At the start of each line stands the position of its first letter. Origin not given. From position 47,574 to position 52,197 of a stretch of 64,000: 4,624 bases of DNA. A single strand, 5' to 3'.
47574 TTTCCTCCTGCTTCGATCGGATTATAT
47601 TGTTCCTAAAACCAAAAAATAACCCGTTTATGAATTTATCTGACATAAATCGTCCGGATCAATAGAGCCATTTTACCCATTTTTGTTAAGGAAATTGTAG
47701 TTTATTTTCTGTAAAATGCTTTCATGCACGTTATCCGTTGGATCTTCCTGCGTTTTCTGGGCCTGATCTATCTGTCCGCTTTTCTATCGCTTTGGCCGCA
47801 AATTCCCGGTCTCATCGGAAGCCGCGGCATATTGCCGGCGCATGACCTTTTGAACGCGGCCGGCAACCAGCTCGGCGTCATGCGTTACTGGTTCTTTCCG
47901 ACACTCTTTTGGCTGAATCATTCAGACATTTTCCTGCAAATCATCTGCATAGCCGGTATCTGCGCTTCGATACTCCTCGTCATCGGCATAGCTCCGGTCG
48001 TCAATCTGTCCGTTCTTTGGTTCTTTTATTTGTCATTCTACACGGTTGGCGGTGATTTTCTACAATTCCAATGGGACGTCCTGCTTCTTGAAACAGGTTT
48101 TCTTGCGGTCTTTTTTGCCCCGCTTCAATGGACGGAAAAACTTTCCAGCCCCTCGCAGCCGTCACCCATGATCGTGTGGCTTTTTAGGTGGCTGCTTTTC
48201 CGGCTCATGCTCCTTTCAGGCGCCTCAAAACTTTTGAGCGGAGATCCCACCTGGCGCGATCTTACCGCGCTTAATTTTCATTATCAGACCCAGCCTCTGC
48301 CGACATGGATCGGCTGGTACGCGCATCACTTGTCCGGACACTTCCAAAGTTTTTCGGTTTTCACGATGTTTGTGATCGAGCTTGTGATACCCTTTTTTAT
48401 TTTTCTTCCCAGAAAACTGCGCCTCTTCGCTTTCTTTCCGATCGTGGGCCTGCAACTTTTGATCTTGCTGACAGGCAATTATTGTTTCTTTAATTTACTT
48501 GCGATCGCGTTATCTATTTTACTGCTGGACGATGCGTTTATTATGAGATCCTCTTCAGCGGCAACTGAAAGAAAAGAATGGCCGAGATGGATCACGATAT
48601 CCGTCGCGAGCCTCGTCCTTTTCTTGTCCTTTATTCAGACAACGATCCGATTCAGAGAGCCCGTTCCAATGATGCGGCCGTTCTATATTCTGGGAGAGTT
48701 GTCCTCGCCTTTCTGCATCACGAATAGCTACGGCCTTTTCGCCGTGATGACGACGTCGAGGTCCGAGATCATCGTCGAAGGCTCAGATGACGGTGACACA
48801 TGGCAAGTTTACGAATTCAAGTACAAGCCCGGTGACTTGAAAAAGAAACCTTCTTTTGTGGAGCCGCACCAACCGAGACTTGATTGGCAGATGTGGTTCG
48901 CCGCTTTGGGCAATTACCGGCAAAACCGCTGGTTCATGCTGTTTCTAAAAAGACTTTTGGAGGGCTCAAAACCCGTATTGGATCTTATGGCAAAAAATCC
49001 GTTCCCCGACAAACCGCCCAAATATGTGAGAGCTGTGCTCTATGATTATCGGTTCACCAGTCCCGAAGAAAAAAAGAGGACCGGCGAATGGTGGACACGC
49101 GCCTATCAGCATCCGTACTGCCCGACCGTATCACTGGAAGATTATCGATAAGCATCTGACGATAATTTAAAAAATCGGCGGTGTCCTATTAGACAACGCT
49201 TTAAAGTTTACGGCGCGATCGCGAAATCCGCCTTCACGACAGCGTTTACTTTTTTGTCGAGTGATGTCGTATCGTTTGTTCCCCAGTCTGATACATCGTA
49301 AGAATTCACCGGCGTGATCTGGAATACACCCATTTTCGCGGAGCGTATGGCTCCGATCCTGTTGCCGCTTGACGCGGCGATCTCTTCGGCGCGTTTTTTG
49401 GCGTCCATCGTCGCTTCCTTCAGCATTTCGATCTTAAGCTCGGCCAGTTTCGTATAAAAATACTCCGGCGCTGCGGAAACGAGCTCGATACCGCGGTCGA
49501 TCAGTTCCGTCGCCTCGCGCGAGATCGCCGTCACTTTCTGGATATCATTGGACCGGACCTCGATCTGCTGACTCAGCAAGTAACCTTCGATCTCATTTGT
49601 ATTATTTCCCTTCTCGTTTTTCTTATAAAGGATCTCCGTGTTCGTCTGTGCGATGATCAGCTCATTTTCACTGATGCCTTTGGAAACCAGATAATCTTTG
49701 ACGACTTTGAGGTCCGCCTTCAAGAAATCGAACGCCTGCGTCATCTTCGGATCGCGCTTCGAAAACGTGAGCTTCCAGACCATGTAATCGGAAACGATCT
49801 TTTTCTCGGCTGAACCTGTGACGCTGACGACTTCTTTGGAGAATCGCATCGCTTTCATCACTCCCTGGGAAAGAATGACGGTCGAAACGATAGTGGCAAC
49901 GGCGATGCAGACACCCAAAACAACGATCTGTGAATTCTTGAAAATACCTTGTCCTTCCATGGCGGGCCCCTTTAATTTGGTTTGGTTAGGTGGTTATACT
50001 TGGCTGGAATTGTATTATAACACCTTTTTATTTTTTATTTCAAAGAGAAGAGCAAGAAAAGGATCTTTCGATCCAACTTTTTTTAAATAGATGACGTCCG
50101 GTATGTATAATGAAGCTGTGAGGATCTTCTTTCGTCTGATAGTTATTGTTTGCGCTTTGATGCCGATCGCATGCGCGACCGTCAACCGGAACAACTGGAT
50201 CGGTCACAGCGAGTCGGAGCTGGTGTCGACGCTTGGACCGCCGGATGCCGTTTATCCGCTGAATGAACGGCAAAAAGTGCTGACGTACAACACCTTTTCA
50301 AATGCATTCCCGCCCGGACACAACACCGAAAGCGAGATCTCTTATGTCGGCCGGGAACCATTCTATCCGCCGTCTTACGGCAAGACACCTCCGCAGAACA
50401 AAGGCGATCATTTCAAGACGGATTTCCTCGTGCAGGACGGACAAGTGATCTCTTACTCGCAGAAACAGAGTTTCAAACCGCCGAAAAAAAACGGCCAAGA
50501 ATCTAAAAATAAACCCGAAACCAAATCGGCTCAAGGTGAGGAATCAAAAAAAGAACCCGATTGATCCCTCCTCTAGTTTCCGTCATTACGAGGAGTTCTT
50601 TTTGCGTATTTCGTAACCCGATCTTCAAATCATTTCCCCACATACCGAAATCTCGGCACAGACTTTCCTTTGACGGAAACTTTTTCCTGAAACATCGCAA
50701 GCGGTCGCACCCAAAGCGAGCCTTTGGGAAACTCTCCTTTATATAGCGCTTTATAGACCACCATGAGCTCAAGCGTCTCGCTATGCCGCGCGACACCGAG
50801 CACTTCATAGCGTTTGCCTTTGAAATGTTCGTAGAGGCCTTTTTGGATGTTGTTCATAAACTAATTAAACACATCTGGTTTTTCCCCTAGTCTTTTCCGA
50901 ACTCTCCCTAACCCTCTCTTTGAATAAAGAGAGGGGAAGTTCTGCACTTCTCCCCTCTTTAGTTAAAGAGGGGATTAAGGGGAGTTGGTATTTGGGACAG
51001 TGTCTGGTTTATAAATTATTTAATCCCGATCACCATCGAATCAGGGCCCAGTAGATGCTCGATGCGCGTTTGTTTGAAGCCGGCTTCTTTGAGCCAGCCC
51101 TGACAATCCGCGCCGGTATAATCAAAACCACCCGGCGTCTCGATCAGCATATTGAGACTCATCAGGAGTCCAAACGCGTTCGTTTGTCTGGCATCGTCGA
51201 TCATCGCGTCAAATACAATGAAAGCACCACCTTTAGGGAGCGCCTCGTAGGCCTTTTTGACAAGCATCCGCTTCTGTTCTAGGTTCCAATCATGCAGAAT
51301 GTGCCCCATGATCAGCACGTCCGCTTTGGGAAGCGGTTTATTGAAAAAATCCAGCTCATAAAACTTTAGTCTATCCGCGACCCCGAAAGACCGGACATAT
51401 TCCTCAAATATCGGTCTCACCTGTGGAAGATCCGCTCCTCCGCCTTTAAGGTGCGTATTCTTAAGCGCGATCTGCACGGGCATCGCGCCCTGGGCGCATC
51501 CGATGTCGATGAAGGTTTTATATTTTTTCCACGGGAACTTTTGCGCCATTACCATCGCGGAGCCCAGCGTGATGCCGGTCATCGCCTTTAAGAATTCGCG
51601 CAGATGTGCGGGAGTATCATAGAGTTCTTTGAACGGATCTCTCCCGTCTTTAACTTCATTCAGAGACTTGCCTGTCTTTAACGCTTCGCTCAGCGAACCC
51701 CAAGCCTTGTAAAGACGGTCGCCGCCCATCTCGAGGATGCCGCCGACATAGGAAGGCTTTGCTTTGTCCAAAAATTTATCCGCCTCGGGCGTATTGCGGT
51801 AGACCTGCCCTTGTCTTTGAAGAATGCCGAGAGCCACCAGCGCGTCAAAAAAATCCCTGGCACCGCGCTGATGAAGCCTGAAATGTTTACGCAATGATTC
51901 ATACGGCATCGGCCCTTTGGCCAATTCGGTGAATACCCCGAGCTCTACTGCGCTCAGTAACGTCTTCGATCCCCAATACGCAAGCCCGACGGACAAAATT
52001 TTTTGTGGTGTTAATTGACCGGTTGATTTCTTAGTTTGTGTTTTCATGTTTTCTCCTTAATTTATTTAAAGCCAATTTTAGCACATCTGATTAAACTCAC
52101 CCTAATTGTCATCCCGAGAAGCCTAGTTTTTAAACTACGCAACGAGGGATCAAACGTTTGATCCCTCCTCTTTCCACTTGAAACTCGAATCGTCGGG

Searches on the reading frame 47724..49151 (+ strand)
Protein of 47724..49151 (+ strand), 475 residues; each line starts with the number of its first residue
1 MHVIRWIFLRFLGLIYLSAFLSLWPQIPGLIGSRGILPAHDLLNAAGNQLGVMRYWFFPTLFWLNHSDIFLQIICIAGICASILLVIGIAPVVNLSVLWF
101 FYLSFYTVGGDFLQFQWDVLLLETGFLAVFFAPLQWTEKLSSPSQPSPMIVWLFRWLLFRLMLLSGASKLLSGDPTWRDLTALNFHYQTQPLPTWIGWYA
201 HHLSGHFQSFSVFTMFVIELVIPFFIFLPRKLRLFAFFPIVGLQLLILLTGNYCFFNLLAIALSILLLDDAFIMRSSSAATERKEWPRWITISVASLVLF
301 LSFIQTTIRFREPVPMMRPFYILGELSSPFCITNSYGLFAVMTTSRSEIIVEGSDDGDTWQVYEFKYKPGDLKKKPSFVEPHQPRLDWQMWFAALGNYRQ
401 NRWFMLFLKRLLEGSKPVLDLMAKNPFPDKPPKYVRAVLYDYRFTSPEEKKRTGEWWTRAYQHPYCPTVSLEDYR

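Call 30: search_protein_families(library=pfam, proteins=[window:47724-49151:+], max_evalue=0.00001)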
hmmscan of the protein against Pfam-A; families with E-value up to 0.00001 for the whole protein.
window:47724-49151:+ (475 aa): 2 families
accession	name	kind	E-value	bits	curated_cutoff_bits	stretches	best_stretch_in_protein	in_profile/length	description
PF06762.20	LMF1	-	2.1e-59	200.7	27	1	114-273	2-161/163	Lipase maturation factor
PF25179.1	LMF1_C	-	1.6e-55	187.4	34.2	1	332-467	1-139/139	Lipase maturation factor C-terminal domain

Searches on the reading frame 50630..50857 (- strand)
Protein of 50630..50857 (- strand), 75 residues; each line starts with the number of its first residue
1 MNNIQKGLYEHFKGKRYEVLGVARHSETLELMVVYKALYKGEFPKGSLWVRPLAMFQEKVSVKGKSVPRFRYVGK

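Call 15: search_protein_families(library=pfam, proteins=[window:50630-50857:-], max_evalue=0.01)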
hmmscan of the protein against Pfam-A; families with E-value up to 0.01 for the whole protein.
window:50630-50857:- (75 aa): 1 family
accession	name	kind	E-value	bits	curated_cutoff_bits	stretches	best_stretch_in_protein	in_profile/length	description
PF07866.17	DUF1653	-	1e-26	93.5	23.5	1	7-71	1-61/62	Protein of unknown function (DUF1653)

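Call 66: find_encoding_contigs(protein=window:50630-50857:-, flank=4000, max_places=10)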
Protein window:50630-50857:- (75 aa): 2 contigs read that carry it; 1 place shown.
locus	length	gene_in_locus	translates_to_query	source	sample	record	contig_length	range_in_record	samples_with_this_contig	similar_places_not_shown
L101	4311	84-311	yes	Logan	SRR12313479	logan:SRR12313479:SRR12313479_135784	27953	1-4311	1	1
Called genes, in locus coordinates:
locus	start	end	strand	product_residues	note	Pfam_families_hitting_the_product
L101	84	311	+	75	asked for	PF07866:DUF1653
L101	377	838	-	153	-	-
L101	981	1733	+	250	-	PF04402:SIMPL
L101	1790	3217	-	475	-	PF06762:LMF1, PF25179:LMF1_C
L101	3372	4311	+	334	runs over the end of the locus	PF00753:Lactamase_B, PF23023:Anti-Pycsar_Apyc1 (weak), PF12706:Lactamase_B_2 (weak)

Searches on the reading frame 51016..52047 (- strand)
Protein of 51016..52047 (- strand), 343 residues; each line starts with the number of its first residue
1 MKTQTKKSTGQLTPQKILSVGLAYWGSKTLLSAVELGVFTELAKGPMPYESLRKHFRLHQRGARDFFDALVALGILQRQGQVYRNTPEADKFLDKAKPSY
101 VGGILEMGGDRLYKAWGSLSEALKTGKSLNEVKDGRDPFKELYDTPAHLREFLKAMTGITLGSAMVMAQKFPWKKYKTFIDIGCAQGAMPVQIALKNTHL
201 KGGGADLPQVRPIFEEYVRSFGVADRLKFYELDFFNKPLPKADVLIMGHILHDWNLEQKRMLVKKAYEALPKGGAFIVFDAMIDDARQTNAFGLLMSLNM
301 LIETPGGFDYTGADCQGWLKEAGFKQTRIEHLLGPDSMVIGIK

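Call 15: search_protein_families(library=pfam, proteins=[window:51016-52047:-], max_evalue=0.01)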
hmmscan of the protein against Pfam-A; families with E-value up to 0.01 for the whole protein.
window:51016-52047:- (343 aa): 3 families
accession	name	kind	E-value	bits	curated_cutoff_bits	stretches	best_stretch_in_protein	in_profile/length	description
PF00891.24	Methyltransf_2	-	7e-28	97.9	22.3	1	116-325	1-210/210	O-methyltransferase domain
PF08100.18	Dimerisation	-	2.3e-11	43.8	25.6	1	13-94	5-92/93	O-methyltransferase dimerisation domain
PF08242.18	Methyltransf_12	-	8.5e-05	23.7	30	1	180-275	1-97/98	Methyltransferase domain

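Call 24: find_encoding_contigs(protein=window:51016-52047:-, flank=4000, max_places=10)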
Protein window:51016-52047:- (343 aa): 1 contig read that carries it; 1 place shown.
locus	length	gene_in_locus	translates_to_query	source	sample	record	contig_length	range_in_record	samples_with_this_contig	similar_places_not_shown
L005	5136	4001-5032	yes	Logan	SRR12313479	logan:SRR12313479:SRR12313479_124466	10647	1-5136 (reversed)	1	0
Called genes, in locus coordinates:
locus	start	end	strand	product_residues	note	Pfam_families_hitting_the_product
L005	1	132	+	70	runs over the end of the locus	PF09905:VF530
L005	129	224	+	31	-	-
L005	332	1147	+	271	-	PF02353:CMAS, PF01135:PCMT, PF01209:Ubie_methyltran, PF13489:Methyltransf_23, PF13847:Methyltransf_31, PF08241:Methyltransf_11, PF08242:Methyltransf_12, PF13649:Methyltransf_25, +3 more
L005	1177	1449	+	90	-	PF14026:SCO4226-like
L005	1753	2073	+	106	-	-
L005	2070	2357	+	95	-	PF20432:Xre-like-HTH (faint), PF13560:HTH_31 (weak), PF01381:HTH_3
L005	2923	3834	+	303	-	PF13384:HTH_23 (weak), PF02661:Fic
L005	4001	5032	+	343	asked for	PF08100:Dimerisation, PF00891:Methyltransf_2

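Call 49: find_related_loci(query=window:51016-52047:-, collection=metagenome_contigs, flank=8000)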
Query window:51016-52047:- (343 aa) in metagenome_contigs; peptide patterns used: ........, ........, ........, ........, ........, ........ (x = any residue, [..] = any of these).
271 stretches matched a pattern; 144 encode a relative of the query (tblastn E <= 1e-3); the best 80 are kept; 80 distinct loci.
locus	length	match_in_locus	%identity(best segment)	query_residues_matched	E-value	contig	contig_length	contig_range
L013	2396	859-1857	68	11-343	9e-168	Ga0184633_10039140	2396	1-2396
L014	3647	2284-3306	64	4-343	1e-159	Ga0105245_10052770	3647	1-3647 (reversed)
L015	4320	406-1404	64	11-343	3e-151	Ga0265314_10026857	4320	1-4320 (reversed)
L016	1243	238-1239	64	11-343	2e-162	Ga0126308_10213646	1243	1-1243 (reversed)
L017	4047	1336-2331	64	12-343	1e-150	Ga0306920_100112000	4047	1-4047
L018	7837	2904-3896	64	13-343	2e-145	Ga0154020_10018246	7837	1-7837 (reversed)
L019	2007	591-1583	63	13-343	5e-156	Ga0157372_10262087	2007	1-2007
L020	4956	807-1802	64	13-343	1e-146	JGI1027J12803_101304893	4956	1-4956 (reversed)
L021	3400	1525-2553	62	1-343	9e-151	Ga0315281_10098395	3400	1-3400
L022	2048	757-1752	63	12-343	2e-155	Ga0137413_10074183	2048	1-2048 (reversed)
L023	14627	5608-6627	62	4-343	2e-144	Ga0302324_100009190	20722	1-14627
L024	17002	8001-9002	62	11-343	2e-144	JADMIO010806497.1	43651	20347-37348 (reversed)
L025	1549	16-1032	61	6-343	9e-157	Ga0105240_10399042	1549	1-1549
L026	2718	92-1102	61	7-343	2e-151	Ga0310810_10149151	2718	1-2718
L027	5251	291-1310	62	4-343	1e-144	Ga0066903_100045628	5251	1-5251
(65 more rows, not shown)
